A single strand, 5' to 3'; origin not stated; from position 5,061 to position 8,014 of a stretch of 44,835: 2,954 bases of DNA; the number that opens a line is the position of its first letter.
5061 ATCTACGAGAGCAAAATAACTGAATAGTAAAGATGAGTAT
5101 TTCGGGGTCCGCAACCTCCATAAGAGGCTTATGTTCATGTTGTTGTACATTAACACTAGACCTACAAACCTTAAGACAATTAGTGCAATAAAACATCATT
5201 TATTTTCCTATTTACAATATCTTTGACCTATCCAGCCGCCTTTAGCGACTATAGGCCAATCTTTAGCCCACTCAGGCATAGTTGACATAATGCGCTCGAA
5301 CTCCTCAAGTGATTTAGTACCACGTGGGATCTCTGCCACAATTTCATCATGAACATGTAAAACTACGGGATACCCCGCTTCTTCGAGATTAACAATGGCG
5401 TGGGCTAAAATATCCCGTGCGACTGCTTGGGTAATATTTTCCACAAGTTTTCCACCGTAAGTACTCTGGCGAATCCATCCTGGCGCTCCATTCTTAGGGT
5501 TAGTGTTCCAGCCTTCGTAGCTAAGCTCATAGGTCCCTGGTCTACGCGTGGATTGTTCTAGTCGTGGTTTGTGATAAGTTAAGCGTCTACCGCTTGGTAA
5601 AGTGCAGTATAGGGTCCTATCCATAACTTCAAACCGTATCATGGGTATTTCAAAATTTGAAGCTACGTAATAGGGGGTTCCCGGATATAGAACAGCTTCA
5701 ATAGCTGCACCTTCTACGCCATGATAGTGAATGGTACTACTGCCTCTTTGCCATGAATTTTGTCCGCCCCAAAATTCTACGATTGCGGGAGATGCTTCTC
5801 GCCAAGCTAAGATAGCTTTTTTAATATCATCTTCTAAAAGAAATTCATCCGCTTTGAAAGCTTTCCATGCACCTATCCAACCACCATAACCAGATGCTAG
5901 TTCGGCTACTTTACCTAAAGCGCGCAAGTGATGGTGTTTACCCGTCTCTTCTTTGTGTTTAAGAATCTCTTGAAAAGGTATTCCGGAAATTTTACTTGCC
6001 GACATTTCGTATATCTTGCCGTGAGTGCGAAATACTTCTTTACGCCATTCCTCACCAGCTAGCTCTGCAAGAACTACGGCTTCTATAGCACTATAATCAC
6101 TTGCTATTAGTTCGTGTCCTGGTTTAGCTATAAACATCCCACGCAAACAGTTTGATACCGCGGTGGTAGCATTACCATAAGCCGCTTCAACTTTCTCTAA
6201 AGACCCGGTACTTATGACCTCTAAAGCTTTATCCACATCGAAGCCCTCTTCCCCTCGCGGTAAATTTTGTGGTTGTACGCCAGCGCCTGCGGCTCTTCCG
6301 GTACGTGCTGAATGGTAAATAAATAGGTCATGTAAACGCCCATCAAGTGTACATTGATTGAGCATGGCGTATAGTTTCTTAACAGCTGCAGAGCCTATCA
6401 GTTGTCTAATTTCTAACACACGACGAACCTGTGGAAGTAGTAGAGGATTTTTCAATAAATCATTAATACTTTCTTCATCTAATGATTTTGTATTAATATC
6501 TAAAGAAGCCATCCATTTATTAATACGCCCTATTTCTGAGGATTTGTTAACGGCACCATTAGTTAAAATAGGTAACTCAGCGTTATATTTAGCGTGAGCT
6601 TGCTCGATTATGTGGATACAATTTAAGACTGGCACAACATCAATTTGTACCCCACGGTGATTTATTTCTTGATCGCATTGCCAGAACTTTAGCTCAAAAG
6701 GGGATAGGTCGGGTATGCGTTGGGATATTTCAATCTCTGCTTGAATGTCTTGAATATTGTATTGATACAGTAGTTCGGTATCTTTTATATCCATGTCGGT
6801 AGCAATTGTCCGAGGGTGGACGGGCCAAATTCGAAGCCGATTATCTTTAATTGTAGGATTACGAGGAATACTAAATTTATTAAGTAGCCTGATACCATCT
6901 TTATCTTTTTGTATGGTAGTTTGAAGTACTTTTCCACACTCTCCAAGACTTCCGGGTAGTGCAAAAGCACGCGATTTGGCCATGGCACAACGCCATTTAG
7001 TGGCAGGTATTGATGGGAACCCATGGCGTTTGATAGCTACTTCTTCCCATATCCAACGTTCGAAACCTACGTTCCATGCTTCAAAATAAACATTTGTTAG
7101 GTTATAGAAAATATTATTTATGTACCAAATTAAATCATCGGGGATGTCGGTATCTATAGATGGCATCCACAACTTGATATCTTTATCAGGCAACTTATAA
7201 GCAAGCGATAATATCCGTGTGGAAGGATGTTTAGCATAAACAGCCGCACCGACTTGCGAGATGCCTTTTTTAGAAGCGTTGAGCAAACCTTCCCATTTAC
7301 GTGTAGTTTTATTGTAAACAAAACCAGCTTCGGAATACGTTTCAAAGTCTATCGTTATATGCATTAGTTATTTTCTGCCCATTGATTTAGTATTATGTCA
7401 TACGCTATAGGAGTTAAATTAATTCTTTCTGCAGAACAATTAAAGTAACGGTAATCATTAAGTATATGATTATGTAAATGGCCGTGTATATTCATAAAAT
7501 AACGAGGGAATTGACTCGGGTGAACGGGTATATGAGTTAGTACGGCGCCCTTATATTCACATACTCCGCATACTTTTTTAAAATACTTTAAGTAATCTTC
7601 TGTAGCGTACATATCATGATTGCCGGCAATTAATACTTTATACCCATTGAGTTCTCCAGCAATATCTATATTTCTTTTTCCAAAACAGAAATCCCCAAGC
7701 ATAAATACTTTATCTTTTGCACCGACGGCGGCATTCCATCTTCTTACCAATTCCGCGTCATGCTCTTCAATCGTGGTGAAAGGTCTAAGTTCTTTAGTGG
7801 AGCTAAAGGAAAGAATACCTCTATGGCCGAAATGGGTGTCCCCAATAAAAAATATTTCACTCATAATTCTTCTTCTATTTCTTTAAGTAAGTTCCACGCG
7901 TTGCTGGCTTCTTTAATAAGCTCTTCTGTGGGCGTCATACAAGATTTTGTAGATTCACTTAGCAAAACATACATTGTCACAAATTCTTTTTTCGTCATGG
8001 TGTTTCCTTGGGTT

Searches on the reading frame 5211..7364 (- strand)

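Call 12: search_protein_families(library=pfam, proteins=[window:5211-7364:-], max_evalue=0.001)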
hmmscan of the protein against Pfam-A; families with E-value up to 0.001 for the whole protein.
window:5211-7364:- (718 aa): 1 family
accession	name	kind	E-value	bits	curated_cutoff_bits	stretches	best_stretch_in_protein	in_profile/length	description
PF00476.26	DNA_pol_A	-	1.5e-17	64.1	34.3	1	294-476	59-211/381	DNA polymerase family A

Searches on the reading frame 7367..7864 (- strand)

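Call 12: search_protein_families(library=pfam, proteins=[window:7367-7864:-], max_evalue=0.001)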
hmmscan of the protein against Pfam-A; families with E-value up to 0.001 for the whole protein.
window:7367-7864:- (166 aa): 1 family
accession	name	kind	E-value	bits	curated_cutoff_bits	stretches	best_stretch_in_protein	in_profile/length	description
PF00149.33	Metallophos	-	0.00011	23.2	21.5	1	4-146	3-131/191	Calcineurin-like phosphoesterase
